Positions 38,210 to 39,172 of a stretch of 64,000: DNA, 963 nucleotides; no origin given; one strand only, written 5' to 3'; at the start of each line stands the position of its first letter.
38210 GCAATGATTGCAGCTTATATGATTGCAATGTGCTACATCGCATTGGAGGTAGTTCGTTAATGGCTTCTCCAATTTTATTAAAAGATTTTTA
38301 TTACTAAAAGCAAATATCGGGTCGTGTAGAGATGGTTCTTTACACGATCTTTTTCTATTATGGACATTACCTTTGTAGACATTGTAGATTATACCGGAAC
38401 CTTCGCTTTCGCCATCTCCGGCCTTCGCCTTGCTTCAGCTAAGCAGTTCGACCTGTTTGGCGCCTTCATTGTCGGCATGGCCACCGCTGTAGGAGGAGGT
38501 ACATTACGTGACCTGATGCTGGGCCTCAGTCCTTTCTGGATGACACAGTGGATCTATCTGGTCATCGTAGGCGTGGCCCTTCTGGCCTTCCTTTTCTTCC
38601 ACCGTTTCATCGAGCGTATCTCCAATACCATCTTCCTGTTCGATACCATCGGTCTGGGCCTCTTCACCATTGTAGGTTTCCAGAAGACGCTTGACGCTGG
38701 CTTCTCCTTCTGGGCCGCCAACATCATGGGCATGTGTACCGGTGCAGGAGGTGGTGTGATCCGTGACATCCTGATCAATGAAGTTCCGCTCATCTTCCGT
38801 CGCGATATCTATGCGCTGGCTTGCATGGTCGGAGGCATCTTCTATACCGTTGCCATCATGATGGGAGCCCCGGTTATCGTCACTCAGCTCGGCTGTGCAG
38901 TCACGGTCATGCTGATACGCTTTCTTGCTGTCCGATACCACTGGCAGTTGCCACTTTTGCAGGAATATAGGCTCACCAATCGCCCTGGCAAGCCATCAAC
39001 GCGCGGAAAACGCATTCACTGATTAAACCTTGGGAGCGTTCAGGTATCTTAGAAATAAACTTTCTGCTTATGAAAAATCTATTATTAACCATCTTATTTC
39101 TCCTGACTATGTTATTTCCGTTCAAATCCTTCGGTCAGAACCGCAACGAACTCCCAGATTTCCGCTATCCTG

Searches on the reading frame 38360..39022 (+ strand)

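Call 62: search_protein_families(library=pfam, proteins=[window:38360-39022:+], max_evalue=0.00001)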
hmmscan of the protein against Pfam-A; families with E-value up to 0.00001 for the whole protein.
window:38360-39022:+ (220 aa): 1 family
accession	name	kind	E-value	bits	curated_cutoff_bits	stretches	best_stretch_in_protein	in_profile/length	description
PF03458.18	Gly_transporter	-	1.8e-44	149.9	23.5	2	93-164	2-75/78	Glycine transporter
